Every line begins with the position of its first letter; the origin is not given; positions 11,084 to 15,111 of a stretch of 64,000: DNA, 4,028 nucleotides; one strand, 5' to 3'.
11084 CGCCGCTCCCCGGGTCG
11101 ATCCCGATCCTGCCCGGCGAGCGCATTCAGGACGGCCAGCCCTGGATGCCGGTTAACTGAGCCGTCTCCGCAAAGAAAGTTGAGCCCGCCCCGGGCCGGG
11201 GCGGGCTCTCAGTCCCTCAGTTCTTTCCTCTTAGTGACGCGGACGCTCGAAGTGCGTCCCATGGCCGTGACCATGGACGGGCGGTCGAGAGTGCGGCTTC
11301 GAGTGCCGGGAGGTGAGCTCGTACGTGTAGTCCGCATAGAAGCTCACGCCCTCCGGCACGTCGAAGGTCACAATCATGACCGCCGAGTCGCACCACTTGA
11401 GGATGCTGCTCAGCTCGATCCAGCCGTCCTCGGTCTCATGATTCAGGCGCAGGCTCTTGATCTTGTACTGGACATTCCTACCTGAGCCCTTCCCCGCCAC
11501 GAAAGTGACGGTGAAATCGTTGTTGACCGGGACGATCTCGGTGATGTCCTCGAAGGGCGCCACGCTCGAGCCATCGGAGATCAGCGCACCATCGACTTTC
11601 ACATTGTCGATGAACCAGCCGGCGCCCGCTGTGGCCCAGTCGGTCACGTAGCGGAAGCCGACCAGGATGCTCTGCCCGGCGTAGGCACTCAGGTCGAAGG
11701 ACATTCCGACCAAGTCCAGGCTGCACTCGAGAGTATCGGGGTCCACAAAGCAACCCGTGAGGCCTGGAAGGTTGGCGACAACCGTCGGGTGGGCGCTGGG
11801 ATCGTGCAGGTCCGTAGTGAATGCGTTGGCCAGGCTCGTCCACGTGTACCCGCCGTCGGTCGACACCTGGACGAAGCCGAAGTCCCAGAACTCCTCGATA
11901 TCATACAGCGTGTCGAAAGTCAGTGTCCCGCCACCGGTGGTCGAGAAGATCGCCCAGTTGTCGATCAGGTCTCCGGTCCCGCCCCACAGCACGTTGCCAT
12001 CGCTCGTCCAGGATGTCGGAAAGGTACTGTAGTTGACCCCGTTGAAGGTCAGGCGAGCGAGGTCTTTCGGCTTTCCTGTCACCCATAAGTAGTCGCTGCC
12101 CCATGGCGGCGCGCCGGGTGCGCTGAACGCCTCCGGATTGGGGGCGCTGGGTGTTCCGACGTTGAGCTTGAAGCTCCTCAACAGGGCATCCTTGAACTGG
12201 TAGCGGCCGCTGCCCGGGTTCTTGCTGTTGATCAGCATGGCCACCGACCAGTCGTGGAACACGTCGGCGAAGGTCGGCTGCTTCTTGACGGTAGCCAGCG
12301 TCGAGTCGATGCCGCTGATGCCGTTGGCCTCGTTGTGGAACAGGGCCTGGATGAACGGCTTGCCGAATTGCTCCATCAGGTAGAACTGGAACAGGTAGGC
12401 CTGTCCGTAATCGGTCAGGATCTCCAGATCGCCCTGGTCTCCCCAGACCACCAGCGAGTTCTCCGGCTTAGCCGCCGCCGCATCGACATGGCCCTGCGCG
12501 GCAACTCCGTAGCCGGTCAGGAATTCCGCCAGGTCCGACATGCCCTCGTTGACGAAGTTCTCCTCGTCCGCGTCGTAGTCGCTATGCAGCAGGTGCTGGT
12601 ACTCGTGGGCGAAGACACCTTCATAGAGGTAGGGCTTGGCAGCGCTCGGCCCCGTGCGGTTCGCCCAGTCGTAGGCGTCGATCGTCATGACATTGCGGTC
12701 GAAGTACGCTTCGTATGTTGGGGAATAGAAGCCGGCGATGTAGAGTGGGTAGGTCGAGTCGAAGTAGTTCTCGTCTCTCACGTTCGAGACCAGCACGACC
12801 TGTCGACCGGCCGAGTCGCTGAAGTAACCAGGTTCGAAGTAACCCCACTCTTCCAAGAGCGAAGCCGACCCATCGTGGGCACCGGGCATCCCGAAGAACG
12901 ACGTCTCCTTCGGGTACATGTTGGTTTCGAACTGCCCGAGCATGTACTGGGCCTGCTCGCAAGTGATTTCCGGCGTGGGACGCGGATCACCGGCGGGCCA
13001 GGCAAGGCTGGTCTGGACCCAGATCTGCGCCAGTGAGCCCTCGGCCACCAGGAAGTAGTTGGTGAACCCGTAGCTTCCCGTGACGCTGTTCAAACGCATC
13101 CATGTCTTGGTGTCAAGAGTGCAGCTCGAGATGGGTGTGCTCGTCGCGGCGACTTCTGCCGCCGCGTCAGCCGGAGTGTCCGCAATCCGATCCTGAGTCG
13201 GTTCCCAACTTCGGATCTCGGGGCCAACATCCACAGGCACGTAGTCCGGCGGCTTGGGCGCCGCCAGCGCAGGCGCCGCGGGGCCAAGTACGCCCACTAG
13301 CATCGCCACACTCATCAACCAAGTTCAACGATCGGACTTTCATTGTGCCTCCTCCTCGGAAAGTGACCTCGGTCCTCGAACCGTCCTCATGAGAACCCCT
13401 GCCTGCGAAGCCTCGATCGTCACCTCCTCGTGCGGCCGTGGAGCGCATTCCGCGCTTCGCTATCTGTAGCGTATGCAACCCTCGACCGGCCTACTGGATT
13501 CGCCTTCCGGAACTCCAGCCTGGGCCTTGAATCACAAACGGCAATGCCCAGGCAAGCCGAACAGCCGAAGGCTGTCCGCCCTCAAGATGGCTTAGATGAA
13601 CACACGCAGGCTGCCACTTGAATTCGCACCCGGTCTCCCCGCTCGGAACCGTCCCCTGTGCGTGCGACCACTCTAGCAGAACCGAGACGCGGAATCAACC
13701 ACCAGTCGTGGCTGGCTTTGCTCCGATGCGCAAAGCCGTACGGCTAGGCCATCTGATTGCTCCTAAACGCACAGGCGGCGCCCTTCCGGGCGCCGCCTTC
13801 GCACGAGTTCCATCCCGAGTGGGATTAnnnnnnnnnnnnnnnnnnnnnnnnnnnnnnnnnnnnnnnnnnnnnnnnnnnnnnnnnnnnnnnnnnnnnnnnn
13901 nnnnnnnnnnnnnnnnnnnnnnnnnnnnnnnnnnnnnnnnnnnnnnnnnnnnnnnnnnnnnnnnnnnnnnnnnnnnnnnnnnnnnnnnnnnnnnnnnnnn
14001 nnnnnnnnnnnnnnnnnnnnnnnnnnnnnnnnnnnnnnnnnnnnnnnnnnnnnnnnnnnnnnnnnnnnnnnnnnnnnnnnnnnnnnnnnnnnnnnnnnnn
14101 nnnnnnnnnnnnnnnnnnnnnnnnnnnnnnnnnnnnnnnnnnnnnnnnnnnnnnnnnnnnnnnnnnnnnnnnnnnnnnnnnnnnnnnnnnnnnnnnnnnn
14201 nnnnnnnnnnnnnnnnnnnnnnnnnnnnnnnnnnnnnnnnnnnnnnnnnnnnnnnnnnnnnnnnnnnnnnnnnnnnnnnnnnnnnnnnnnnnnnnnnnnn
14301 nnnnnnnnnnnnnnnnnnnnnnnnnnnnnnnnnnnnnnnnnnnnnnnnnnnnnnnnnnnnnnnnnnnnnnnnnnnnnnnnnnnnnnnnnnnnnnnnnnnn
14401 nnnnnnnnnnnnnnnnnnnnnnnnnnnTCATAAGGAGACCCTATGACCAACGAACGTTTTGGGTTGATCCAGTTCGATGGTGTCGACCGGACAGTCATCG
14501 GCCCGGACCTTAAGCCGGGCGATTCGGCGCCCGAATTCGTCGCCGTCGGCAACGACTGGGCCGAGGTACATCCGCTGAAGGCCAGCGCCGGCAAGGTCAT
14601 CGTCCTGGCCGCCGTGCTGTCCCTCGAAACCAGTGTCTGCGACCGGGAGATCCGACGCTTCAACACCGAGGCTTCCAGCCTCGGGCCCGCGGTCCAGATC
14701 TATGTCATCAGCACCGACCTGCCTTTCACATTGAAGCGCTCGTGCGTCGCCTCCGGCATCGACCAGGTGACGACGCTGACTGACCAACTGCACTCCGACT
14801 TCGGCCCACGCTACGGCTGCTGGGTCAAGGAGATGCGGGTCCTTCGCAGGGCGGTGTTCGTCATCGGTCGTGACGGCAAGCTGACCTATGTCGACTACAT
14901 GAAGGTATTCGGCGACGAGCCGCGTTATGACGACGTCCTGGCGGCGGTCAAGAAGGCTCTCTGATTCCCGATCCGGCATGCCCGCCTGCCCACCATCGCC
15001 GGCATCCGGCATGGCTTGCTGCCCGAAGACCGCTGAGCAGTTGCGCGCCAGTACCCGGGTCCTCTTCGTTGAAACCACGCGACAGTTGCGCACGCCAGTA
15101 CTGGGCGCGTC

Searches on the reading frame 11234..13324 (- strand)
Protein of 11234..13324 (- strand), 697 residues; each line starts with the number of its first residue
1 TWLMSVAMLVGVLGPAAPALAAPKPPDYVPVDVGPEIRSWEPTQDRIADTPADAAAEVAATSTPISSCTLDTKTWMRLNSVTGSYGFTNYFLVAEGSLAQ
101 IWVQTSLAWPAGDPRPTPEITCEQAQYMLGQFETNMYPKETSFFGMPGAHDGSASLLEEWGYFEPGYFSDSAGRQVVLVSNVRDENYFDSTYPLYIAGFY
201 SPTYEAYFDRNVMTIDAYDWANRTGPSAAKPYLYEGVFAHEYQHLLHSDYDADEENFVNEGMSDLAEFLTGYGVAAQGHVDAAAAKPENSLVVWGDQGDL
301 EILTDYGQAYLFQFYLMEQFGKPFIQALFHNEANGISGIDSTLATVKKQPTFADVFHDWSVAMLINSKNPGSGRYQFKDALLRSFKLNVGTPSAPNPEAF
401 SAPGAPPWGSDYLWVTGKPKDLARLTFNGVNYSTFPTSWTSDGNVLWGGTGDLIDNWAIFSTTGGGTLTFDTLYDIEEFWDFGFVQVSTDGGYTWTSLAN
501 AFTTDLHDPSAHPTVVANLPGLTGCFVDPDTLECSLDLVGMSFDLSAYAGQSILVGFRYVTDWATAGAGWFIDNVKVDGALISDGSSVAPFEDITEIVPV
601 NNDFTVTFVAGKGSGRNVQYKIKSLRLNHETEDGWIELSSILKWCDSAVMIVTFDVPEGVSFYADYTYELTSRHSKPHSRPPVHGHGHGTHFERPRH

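Call 86: search_protein_families(library=pfam, max_evalue=0.00001, proteins=[window:11234-13324:-])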
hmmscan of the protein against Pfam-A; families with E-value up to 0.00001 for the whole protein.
window:11234-13324:- (697 aa): 1 family
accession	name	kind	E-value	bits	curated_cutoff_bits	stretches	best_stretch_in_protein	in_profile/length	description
PF20773.4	InhA-like_MAM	-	1e-13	51.7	26.9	1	466-579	65-166/191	Immune inhibitor A-like, MAM domain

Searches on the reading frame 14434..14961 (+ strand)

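Call 86: search_protein_families(library=pfam, max_evalue=0.00001, proteins=[window:14434-14961:+])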
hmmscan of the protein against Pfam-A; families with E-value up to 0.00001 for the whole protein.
window:14434-14961:+ (176 aa): 2 families
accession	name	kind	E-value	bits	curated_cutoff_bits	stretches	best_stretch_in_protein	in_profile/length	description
PF00578.27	AhpC-TSA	-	1.4e-13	51.3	26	1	28-152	1-123/124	AhpC/TSA family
PF08534.16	Redoxin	-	4.6e-13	49.6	26.6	1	27-169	1-148/148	Redoxin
